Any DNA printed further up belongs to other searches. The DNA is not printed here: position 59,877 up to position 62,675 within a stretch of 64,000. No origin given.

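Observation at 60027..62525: Stand-alone 832-aa adenosine-deaminase-fold protein fused to a SLOG/LOG-like domain and an unknown N-domain: candidate nucleotide-sensing deaminase effector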

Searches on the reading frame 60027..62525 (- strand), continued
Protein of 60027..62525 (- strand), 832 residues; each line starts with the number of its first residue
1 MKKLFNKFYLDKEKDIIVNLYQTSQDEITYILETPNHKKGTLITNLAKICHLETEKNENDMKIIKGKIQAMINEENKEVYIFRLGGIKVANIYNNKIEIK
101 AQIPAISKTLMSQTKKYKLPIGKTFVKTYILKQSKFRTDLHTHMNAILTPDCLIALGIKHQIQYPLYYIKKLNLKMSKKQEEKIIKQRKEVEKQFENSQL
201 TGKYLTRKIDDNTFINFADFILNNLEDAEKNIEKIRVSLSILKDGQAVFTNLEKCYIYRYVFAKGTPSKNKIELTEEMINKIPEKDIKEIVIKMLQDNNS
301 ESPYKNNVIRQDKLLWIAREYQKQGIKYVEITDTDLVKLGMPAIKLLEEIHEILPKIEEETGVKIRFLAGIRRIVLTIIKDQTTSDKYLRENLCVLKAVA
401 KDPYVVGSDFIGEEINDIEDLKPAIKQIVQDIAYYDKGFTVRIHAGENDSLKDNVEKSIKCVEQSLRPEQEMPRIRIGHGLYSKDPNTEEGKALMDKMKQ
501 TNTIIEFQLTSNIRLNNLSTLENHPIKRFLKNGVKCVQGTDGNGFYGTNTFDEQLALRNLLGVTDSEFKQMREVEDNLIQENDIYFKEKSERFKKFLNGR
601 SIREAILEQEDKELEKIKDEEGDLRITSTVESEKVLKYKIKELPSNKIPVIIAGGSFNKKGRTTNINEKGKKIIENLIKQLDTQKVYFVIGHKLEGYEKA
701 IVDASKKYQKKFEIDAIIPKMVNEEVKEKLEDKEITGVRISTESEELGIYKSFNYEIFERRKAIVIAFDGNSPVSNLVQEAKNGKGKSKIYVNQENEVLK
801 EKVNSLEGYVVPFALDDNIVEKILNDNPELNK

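Call 52: find_homologous_proteins(query=A1, max_evalue=1e-10)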
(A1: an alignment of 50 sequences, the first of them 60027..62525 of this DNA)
Query A1 (50 sequences) (832 aa, profile of the alignment): 5647 proteins with E <= 1e-10 among 8000 candidates; the best 120 are listed.
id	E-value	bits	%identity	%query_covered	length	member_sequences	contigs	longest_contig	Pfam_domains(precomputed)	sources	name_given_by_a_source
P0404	2.6e-251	855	-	-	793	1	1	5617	PF00962.29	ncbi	-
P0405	1.1e-245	836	-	-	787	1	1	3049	PF00962.29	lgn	-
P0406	1.3e-240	819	-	-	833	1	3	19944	PF00962.29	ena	-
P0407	4.8e-236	804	-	-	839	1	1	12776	PF00962.29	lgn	-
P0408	1.1e-234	800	-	-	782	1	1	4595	PF00962.29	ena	-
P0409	1.4e-234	799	-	-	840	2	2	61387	PF00962.29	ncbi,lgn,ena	-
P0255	5.2e-199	682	65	99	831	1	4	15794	PF00962.29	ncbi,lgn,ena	-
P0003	8.3e-197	674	100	100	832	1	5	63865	PF00962.29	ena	-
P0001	9.1e-197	674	100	100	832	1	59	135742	PF00962.29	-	-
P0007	1.0e-196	674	100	100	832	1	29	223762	PF00962.29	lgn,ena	-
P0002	1.0e-196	674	100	100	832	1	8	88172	PF00962.29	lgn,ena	-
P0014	1.2e-196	674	100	100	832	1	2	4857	PF00962.29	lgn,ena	-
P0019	1.5e-196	673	100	100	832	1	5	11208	PF00962.29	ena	-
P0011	1.8e-196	673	100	100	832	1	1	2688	PF00962.29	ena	-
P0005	1.9e-196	673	100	100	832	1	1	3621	PF00962.29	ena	-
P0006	2.1e-196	673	100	100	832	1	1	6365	PF00962.29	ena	-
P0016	2.3e-196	673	100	100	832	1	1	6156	PF00962.29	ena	-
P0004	2.6e-196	673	100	100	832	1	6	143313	PF00962.29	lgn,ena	-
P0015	2.7e-196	673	100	100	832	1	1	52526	PF00962.29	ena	-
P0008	3.6e-196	672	100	100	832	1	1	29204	PF00962.29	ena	-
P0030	3.7e-196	672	95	100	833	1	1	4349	PF00962.29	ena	-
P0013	5.3e-196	672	100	100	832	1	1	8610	PF00962.29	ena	-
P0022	5.7e-196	672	98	100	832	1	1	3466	PF00962.29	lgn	-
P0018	8.3e-196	671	100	100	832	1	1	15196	PF00962.29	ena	-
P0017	8.5e-196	671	100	100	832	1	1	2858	PF00962.29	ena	-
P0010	9.1e-196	671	100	100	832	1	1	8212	PF00962.29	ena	-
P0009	1.2e-195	670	100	100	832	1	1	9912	PF00962.29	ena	-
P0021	1.7e-195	670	98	100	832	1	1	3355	PF00962.29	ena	-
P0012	1.9e-195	670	100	100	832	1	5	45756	PF00962.29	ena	-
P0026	2.1e-195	670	96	100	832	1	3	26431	PF00962.29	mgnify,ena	mgnify:FL=1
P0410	2.2e-195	670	69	100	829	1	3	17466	PF00962.29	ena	-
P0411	2.6e-195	669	69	100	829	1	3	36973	PF00962.29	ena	-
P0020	3.2e-195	669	99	100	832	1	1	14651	PF00962.29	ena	-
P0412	3.7e-195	669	69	99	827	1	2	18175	PF00962.29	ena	-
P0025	5.2e-195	668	96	100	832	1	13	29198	PF00962.29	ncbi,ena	-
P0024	5.9e-195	668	96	100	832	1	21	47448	PF00962.29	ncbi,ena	-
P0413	7.4e-195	668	70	100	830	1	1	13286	PF00962.29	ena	-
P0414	8.0e-195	668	70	100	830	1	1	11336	PF00962.29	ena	-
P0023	8.6e-195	668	96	100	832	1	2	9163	PF00962.29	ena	-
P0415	1.2e-194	667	69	100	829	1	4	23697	PF00962.29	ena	-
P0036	1.9e-194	667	80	100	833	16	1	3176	PF00962.29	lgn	-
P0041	2.2e-194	666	80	100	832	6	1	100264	PF00962.29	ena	-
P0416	2.4e-194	666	71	99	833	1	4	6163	PF00962.29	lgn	-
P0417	2.7e-194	666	70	99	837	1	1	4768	PF00962.29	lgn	-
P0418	2.8e-194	666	70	99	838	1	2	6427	PF00962.29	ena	-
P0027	4.1e-194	665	96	100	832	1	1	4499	PF00962.29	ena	-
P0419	4.7e-194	665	70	99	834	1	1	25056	PF00962.29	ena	-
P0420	4.7e-194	665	70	99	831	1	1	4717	PF00962.29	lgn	-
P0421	5.5e-194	665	70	99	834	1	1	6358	PF00962.29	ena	-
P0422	6.8e-194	665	70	99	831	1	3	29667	PF00962.29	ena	-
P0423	7.0e-194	665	70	99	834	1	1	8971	PF00962.29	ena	-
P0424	8.2e-194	664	70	100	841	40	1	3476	PF00962.29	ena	-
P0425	9.0e-194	664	67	100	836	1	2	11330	PF00962.29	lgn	-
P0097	1.0e-193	664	71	99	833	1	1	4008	PF00962.29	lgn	-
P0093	1.1e-193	664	71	99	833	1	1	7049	PF00962.29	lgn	-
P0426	1.2e-193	664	70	100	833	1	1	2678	PF00962.29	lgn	-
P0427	1.7e-193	663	70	99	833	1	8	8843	PF00962.29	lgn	-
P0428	1.9e-193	663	70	99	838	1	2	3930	PF00962.29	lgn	-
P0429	1.9e-193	663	69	99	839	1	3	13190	PF00962.29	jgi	-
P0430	2.0e-193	663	66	99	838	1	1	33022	PF00962.29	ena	-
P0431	4.6e-193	662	70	100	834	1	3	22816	PF00962.29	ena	-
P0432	5.7e-193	662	69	100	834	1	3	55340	PF00962.29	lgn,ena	-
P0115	6.1e-193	662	70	99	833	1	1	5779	PF00962.29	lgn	-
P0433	6.2e-193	662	70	100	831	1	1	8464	PF00962.29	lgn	-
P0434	6.4e-193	661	69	100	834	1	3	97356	PF00962.29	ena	-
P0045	6.5e-193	661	72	99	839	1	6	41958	PF00962.29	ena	-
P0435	7.8e-193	661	72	100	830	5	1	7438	PF00962.29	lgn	-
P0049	7.8e-193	661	71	99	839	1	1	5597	PF00962.29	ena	-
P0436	7.9e-193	661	69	100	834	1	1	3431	PF00962.29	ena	-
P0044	7.9e-193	661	72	99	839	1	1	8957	PF00962.29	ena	-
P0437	8.2e-193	661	64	99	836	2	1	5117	PF00962.29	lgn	-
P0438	8.3e-193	661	69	100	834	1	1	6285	PF00962.29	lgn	-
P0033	8.3e-193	661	83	100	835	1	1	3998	PF00962.29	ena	-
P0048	8.4e-193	661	71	99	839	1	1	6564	PF00962.29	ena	-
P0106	8.4e-193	661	71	99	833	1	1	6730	PF00962.29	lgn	-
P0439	8.4e-193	661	69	100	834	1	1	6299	PF00962.29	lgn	-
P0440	8.5e-193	661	69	100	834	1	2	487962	PF00962.29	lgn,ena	-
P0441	8.5e-193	661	69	100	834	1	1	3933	PF00962.29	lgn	-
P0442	8.9e-193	661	70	99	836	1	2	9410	PF00962.29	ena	-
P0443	8.9e-193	661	70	99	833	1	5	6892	PF00962.29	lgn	-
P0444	9.0e-193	661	69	100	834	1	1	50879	PF00962.29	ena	-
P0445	9.2e-193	661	70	99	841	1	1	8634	PF00962.29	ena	-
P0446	9.5e-193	661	69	100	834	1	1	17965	PF00962.29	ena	-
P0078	1.0e-192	661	71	99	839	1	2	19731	PF00962.29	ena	-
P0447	1.1e-192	661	70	99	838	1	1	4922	PF00962.29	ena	-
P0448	1.1e-192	661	69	99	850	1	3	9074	PF00962.29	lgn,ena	-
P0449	1.1e-192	661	70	99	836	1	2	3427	PF00962.29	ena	-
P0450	1.2e-192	661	69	100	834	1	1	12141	PF00962.29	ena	-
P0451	1.2e-192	661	70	99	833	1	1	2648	PF00962.29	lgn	-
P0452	1.4e-192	660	69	100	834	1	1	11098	PF00962.29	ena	-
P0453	1.5e-192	660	69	100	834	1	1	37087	PF00962.29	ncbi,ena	-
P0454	1.5e-192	660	70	99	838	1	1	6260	PF00962.29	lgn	-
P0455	1.5e-192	660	69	100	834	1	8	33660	PF00962.29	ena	-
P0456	1.6e-192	660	69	100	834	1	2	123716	PF00962.29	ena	-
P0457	1.7e-192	660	69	100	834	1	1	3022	PF00962.29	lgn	-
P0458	1.8e-192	660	71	99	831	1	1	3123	PF00962.29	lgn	-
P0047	1.8e-192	660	72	99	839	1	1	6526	PF00962.29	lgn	-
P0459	1.9e-192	660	69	100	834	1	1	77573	PF00962.29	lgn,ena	-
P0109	1.9e-192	660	72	99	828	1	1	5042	PF00962.29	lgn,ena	-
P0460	2.1e-192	660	69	100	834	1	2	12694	PF00962.29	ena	-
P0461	2.4e-192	660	69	99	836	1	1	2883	PF00962.29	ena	-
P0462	2.4e-192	660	69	100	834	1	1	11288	PF00962.29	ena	-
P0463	2.4e-192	660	69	100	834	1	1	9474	PF00962.29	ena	-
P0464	2.5e-192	659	66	100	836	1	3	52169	PF00962.29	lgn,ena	-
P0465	2.7e-192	659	69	100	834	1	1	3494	PF00962.29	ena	-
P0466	3.0e-192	659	66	100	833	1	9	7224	PF00962.29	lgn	-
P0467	3.1e-192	659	69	100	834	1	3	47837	PF00962.29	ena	-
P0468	3.1e-192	659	65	100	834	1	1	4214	PF00962.29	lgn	-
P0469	3.2e-192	659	70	99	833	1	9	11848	PF00962.29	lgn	-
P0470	3.2e-192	659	71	99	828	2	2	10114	PF00962.29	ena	-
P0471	3.5e-192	659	66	100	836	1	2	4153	PF00962.29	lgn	-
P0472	3.6e-192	659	67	100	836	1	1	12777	PF00962.29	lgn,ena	-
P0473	3.7e-192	659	66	100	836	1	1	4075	PF00962.29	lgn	-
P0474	3.8e-192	659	69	100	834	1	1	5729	PF00962.29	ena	-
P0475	3.9e-192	659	69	100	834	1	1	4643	PF00962.29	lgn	-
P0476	3.9e-192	659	66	100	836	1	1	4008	PF00962.29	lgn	-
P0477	4.0e-192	659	68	100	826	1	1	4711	PF00962.29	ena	-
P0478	4.0e-192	659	69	100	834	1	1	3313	PF00962.29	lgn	-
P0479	4.4e-192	659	67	100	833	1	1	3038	PF00962.29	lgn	-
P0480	4.5e-192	659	66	100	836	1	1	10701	PF00962.29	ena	-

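Call 53: find_encoding_contigs(protein=P0409, flank=8000, max_places=2)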
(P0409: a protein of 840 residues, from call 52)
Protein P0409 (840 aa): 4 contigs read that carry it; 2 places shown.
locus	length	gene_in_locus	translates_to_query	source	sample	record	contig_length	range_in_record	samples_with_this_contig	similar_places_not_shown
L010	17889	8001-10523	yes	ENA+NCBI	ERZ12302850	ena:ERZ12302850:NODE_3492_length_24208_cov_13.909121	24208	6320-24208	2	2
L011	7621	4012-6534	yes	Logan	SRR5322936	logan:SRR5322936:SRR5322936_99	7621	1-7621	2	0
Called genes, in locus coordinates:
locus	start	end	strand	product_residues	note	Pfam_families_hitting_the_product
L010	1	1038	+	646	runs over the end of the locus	PF02824:TGS, PF07973:tRNA_SAD, PF00587:tRNA-synt_2b, PF03129:HGTP_anticodon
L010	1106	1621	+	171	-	-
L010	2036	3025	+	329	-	-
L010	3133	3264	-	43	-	-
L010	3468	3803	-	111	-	-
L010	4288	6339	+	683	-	-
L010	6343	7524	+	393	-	PF07690:MFS_1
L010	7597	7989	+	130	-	-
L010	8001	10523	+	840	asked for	PF00962:A_deaminase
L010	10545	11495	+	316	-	PF02811:PHP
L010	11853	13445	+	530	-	-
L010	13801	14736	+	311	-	-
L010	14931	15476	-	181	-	PF05869:Dam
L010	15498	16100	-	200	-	PF00239:Resolvase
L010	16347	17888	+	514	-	?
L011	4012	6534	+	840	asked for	PF00962:A_deaminase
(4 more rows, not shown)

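Call 54: find_encoding_contigs(protein=P0406, flank=8000, max_places=2)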
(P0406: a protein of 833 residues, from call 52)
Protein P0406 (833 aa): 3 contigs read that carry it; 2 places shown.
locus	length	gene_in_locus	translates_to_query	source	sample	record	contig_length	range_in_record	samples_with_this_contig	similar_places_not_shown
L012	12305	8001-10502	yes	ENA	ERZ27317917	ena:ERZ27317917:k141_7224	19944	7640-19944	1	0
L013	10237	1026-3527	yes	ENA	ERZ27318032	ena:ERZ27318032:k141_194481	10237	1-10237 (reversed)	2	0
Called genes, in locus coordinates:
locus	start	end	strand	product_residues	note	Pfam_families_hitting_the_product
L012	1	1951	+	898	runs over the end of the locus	PF00690:Cation_ATPase_N, PF00122:E1-E2_ATPase, PF00702:Hydrolase, PF13246:Cation_ATPase, PF12710:HAD (weak), PF00689:Cation_ATPase_C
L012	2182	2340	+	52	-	-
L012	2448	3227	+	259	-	PF00702:Hydrolase (faint), PF08282:Hydrolase_3, PF12710:HAD (faint), PF13419:HAD_2 (faint), PF05116:S6PP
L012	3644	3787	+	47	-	-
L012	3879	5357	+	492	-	PF09547:SpoIVA_ATPase, PF20438:SpoIVA_middle, PF20439:SpoIVA_C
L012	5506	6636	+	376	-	-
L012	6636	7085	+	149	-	-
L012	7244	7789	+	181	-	-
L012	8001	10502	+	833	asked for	PF00962:A_deaminase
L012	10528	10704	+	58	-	-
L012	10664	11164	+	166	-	-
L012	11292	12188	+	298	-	PF01555:N6_N4_Mtase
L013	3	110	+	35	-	?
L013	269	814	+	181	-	-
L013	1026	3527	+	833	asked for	PF00962:A_deaminase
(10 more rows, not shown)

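Call 55: find_encoding_contigs(protein=P0407, flank=8000, max_places=2)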
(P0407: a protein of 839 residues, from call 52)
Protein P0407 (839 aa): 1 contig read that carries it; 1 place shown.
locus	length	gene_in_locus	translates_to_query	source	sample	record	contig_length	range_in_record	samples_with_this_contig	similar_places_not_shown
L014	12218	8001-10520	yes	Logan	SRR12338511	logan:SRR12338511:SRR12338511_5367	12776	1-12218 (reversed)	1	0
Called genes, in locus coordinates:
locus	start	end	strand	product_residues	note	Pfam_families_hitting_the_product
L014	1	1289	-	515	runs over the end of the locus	PF00589:Phage_integrase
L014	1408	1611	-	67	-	PF12728:HTH_17 (weak)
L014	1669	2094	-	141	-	-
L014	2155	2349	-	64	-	-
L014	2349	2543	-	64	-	-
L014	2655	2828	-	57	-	-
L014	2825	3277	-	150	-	-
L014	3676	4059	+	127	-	PF12844:HTH_19 (weak), PF01381:HTH_3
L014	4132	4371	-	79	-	-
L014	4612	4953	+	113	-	PF01381:HTH_3 (weak), PF12844:HTH_19 (weak)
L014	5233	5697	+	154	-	-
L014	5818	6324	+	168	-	-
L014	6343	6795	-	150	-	-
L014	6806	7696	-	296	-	-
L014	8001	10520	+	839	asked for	PF00962:A_deaminase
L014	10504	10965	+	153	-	-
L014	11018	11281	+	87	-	-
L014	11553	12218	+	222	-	?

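Call 56: search_protein_families(library=pfam, proteins=[L010:7597-7989:+, L010:10545-11495:+, L010:4288-6339:+, L012:10528-10704:+, L012:10664-11164:+, L012:7244-7789:+, L014:10504-10965:+, L014:11018-11281:+, L014:6806-7696:-, L006:7372-7836:+], max_evalue=0.1)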
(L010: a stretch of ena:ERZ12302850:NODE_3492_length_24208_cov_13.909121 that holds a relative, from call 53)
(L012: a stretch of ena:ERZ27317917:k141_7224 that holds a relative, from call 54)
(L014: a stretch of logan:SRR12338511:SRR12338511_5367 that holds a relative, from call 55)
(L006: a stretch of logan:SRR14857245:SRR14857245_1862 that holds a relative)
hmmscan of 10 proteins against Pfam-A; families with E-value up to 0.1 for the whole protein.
L010:7597-7989:+ (130 aa): 1 family
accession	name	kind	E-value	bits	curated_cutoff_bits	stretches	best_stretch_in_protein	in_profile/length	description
PF18907.5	DUF5662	-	0.00063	19.8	27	0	58-95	77-121/156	Family of unknown function (DUF5662)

L010:10545-11495:+ (316 aa): 3 families
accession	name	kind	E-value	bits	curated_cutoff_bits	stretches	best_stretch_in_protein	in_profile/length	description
PF02811.25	PHP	-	7.5e-16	59.3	26.4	1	3-87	1-71/164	PHP domain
PF01026.27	TatD_DNase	-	0.0037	17.1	27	1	2-62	1-61/253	TatD related DNase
PF13223.11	DUF4031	-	0.0069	17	25.6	1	219-255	14-46/76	Protein of unknown function (DUF4031)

L010:4288-6339:+ (683 aa): 5 families
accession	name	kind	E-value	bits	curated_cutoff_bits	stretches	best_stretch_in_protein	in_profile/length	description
PF12799.13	LRR_4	-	0.004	17.8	27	1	361-395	1-33/44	Leucine Rich repeats (2 copies)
PF23598.1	LRR_14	-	0.014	14.6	40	1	357-402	209-256/353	Leucine-rich repeat region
PF13855.12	LRR_8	-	0.017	15.3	27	0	356-394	20-58/61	Leucine rich repeat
PF24758.1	LRR_At5g56370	-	0.024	14.7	27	1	337-401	12-77/227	FBD-associated F-box protein At5g56370, LRR repeats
PF25019.1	LRR_R13L1-DRL21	-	0.031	14.6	27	1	329-395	62-127/127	R13L1/DRL21 LRRs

L012:10528-10704:+ (58 aa): 2 families
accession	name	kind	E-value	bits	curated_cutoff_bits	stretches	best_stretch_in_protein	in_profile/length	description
PF04508.17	Pox_A_type_inc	-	0.022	15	21.4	1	16-31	6-21/23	Viral A-type inclusion protein repeat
PF00882.24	Zn_dep_PLPC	-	0.068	13.6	26.8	1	14-43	16-51/167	Zinc dependent phospholipase C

L012:10664-11164:+ (166 aa): 2 families
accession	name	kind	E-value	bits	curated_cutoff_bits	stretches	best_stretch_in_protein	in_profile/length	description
PF01314.23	AFOR_C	-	0.012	15.2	27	1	70-152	257-330/385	Aldehyde ferredoxin oxidoreductase, domains 2 & 3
PF01133.22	ER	-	0.02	15.4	25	0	139-162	24-47/98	Enhancer of rudimentary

L012:7244-7789:+ (181 aa): 0 families

L014:10504-10965:+ (153 aa): 1 family
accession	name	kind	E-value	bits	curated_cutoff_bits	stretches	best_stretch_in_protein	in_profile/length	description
PF15672.10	Mucin15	-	0.05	13.5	27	1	102-130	191-219/315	Cell-membrane associated Mucin15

L014:11018-11281:+ (87 aa): 2 families
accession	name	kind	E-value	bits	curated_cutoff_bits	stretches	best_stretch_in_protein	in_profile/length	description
PF17028.10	8TM_micro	-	0.0047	17.1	25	1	18-82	28-91/257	8TM Microsporidial transmembrane domain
PF07331.16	TctB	-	0.094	13.3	29.1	0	21-77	55-99/137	Tripartite tricarboxylate transporter TctB family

L014:6806-7696:- (296 aa): 1 family
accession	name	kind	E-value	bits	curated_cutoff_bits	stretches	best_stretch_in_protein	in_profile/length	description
PF12295.13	Symplekin_C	-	0.0071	16.8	25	0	115-182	28-95/182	Symplekin tight junction protein C terminal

L006:7372-7836:+ (154 aa): 0 families

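Call 57: search_protein_families(library=padloc, proteins=[P0409, P0406, P0407, P0404, L010:7597-7989:+, L010:10545-11495:+, L012:10664-11164:+, L014:10504-10965:+, L014:6806-7696:-, L010:4288-6339:+], max_evalue=0.1)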
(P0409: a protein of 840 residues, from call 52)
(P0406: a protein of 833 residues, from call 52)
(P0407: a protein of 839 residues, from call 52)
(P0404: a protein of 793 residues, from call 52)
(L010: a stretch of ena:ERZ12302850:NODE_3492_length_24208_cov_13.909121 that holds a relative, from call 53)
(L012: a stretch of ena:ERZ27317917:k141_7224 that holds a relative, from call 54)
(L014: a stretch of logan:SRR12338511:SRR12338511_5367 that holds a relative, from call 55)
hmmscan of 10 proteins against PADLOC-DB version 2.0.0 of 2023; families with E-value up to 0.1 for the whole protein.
P0409 (840 aa): 1 family
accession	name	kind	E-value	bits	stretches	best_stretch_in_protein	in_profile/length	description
PDLC01908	CARF5--CARF_ADA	-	1.5e-09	35.3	2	128-354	259-456/605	-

P0406 (833 aa): 1 family
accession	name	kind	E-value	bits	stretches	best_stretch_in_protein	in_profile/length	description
PDLC01908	CARF5--CARF_ADA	-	4.1e-18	63.6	1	67-473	215-565/605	-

P0407 (839 aa): 1 family
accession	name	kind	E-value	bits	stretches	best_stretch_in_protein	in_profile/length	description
PDLC01908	CARF5--CARF_ADA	-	1.1e-14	52.3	1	65-340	213-457/605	-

P0404 (793 aa): 1 family
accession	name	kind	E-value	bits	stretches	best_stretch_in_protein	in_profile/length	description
PDLC01908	CARF5--CARF_ADA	-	2.6e-17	60.9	1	67-447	215-558/605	-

L010:7597-7989:+ (130 aa): 0 families

L010:10545-11495:+ (316 aa): 0 families

L012:10664-11164:+ (166 aa): 0 families

L014:10504-10965:+ (153 aa): 0 families

L014:6806-7696:- (296 aa): 3 families
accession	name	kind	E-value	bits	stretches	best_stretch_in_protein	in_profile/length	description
PDLC04414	PDC-M10B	-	0.0065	14.9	1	41-127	46-125/147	-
PDLC02141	Csn2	-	0.0086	14.1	1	147-224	60-139/220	-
PDLC01711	typeIV_Cas6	-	0.03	12.3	1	86-125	107-144/189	Cas6_0_IVA3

L010:4288-6339:+ (683 aa): 0 families
